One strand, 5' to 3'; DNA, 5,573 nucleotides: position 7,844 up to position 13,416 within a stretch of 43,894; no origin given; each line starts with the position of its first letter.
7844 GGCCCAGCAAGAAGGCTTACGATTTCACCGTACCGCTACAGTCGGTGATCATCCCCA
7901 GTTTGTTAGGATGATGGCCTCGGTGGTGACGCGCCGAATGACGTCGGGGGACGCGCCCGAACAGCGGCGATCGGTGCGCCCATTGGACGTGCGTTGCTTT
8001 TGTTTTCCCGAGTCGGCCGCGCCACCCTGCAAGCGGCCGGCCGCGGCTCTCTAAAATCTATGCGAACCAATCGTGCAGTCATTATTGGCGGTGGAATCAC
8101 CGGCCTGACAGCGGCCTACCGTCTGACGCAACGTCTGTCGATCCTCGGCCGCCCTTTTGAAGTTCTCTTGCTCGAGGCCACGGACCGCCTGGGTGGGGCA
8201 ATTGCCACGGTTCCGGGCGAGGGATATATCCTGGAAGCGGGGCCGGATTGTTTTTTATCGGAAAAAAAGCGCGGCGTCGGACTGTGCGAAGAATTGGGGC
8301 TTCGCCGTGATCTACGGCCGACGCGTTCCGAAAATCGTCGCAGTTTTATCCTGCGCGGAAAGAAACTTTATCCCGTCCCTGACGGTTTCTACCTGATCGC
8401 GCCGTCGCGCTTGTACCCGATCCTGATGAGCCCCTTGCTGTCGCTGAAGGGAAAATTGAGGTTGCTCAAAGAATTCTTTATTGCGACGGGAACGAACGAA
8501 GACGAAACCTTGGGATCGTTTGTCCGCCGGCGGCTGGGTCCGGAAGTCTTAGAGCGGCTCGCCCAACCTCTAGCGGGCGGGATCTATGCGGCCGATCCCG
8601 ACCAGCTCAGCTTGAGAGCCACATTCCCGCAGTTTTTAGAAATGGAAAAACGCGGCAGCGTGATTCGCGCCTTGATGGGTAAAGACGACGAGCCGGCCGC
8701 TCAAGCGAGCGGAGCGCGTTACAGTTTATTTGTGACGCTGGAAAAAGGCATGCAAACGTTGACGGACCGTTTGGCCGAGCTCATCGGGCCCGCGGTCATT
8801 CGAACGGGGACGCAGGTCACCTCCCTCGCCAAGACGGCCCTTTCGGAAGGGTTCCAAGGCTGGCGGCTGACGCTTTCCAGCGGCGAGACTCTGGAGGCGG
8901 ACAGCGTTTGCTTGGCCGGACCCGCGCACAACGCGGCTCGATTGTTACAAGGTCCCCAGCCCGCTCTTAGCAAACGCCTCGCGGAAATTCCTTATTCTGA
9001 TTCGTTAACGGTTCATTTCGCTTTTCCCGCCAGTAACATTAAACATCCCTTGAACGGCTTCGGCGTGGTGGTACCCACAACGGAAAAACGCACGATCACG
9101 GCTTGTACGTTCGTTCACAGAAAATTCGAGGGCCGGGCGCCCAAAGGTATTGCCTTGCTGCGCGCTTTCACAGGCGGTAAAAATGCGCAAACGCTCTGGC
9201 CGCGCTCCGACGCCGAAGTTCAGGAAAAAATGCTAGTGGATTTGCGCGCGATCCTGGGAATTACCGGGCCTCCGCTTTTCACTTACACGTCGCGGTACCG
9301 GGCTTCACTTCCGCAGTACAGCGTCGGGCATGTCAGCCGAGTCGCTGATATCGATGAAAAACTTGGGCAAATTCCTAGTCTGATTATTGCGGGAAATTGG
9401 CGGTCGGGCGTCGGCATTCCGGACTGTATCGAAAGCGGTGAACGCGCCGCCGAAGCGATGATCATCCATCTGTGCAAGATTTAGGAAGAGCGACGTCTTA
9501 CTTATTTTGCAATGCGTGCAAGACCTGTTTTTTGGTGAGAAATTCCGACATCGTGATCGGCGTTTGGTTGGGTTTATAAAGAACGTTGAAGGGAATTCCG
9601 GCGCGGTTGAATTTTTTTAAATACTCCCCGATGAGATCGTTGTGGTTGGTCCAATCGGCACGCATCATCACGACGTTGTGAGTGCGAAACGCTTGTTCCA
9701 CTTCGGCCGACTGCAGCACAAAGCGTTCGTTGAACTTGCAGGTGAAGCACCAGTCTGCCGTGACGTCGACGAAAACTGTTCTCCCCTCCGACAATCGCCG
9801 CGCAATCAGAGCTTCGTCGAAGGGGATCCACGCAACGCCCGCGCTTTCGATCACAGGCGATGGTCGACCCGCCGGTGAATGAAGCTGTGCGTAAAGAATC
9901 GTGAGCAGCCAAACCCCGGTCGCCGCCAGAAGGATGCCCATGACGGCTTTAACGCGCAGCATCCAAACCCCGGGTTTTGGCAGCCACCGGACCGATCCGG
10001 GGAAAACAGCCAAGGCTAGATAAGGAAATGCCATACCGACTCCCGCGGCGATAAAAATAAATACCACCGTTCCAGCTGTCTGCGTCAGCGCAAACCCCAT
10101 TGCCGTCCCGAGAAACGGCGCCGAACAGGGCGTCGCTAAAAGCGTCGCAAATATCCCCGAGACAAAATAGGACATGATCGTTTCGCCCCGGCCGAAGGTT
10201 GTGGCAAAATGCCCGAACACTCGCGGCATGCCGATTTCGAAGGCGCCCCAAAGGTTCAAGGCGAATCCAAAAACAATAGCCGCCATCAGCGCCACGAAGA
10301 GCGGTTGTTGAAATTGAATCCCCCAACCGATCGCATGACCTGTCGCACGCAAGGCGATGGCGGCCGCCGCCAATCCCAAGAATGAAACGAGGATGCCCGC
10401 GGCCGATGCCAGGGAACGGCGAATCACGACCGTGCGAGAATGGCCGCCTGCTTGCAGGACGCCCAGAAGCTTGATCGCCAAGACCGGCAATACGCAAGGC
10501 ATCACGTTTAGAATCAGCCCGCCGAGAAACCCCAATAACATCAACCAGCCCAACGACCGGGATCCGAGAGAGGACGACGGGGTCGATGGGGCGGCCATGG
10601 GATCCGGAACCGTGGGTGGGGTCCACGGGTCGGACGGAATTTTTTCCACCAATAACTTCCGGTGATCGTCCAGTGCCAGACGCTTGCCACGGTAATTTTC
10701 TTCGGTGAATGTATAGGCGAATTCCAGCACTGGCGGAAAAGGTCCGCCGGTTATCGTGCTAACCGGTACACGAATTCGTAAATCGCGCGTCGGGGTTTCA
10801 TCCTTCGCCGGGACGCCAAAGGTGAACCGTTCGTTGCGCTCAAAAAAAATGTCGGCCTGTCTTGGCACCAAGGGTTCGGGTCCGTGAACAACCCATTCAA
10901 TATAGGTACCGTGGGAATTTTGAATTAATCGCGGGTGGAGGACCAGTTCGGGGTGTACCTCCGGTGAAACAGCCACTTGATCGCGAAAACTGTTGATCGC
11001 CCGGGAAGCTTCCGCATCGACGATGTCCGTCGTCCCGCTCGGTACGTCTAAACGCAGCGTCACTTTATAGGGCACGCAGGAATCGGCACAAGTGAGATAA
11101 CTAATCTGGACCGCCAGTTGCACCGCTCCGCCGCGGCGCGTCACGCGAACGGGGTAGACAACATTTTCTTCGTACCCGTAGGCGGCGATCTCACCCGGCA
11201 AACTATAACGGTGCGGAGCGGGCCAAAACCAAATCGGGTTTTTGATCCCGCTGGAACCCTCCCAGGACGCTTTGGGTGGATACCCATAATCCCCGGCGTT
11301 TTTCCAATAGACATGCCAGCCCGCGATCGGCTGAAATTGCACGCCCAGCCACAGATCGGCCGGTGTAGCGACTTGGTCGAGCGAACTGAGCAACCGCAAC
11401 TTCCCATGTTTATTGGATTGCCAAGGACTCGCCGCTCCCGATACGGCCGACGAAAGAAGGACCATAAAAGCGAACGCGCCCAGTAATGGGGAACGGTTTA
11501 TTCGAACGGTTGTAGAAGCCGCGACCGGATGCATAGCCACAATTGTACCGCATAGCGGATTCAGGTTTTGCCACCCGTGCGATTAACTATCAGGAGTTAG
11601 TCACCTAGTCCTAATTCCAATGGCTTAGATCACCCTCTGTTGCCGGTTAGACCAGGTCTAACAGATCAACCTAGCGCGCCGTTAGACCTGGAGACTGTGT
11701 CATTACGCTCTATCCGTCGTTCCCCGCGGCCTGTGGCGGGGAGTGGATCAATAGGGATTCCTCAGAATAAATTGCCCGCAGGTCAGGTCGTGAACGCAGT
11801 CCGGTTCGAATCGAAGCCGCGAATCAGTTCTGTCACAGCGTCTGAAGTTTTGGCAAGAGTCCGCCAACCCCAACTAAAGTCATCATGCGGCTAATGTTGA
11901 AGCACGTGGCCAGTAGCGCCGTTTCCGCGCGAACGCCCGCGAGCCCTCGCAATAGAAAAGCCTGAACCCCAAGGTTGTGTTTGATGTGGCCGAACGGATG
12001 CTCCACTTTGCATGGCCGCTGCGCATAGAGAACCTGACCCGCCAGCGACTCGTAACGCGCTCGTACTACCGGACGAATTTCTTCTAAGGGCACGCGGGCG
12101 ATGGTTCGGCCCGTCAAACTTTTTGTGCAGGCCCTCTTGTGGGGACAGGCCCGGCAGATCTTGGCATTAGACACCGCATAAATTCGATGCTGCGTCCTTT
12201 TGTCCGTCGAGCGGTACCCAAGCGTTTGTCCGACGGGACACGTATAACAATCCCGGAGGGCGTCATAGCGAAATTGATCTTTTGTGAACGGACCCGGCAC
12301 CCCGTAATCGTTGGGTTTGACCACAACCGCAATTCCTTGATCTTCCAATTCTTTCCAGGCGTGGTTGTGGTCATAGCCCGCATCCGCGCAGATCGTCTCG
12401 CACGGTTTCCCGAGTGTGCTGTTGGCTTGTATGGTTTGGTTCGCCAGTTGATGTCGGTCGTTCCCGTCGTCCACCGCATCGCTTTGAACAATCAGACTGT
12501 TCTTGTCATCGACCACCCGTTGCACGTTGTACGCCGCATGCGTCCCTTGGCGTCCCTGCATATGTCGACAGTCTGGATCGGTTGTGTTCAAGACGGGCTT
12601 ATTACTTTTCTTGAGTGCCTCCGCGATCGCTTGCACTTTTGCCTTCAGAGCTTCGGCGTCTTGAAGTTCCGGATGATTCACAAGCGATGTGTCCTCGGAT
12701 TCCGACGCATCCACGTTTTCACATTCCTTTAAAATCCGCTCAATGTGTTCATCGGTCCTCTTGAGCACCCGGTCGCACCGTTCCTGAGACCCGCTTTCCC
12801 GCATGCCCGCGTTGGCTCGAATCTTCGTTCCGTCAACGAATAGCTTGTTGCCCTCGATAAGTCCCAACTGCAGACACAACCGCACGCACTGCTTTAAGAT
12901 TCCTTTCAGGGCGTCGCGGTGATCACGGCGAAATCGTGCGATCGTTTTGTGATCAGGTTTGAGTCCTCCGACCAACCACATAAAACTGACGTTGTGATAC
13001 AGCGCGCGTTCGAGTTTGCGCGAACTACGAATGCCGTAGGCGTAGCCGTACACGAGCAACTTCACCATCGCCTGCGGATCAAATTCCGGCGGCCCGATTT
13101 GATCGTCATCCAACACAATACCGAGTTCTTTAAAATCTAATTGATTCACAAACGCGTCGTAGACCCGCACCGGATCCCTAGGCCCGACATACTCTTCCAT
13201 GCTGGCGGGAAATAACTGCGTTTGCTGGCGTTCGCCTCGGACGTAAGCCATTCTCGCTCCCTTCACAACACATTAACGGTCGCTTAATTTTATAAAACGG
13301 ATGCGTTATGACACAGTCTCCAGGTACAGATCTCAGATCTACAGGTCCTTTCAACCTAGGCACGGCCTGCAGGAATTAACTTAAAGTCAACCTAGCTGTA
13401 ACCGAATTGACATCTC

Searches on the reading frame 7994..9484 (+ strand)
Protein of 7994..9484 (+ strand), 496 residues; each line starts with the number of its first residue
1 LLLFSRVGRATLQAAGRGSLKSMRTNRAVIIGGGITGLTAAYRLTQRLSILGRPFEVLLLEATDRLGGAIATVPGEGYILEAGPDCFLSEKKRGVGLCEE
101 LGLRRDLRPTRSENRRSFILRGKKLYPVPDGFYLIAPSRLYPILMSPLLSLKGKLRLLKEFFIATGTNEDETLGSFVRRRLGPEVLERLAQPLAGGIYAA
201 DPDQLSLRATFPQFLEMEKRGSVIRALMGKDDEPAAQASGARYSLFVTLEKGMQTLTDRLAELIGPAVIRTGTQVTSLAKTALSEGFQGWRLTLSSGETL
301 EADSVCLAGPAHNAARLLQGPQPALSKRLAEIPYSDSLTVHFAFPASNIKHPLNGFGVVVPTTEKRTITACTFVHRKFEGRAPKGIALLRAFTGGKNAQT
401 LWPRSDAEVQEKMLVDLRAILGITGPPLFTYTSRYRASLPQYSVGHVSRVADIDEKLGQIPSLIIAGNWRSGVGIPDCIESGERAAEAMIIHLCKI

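Call 47: search_protein_families(library=pfam, proteins=[window:7994-9484:+], max_evalue=0.0001)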
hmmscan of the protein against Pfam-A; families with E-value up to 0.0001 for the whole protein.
window:7994-9484:+ (496 aa): 4 families
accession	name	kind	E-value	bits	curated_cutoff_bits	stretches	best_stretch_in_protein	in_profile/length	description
PF01593.30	Amino_oxidase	-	1.3e-55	189.9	19.8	1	35-490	1-443/443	Flavin containing amine oxidoreductase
PF13450.12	NAD_binding_8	-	2.8e-12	47.2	21.9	1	30-89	1-54/68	NAD(P)-binding Rossmann-like domain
PF01266.30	DAO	-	3e-09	37.3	27.9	1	28-69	2-38/353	FAD dependent oxidoreductase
PF13454.12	NAD_binding_9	-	3.7e-06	27.5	21.8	0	29-70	1-40/155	FAD-NAD(P)-binding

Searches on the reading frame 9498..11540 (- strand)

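Call 47: search_protein_families(library=pfam, proteins=[window:9498-11540:-], max_evalue=0.0001)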
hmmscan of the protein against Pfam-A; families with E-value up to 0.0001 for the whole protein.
window:9498-11540:- (680 aa): 4 families
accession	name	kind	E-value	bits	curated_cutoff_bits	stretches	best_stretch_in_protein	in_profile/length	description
PF02683.22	DsbD_TM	-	2.2e-18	66.8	27.1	1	332-547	2-216/219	Cytochrome C biogenesis protein transmembrane domain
PF13899.12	Thioredoxin_7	-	5.7e-16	58.9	27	1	574-657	6-83/83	Thioredoxin-like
PF11412.14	DsbD_N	-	1e-14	55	25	1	59-162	16-114/119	Thiol:disulfide interchange protein DsbD, N-terminal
PF03190.21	Thioredox_DsbH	-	1.6e-05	25.4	27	1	568-672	19-126/163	Protein of unknown function, DUF255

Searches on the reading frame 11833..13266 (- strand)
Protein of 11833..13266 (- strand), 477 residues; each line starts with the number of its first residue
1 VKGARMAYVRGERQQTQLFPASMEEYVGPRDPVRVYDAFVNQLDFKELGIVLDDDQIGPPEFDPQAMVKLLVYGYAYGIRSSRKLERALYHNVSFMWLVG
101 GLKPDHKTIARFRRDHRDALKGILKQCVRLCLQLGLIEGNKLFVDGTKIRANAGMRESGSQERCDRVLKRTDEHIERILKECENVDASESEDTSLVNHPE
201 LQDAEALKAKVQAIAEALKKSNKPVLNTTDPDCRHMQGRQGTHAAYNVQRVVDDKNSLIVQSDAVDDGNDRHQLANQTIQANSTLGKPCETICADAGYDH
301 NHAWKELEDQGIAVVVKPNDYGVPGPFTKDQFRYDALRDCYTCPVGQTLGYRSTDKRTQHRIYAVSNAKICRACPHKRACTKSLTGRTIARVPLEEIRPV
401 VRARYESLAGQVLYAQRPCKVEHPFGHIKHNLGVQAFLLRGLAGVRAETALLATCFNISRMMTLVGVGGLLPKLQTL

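Call 47: search_protein_families(library=pfam, proteins=[window:11833-13266:-], max_evalue=0.0001)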
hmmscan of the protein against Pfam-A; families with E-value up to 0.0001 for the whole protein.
window:11833-13266:- (477 aa): 3 families
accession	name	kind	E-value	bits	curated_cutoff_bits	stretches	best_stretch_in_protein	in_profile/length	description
PF13751.12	DDE_Tnp_1_6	-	1.2e-21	77.8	25.1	1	342-462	1-125/125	Transposase DDE domain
PF05598.16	DUF772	-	3.3e-20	72.3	23.1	1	58-126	1-73/74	Transposase domain (DUF772)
PF01609.27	DDE_Tnp_1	-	1.1e-10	42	23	1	240-458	31-200/200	Transposase DDE domain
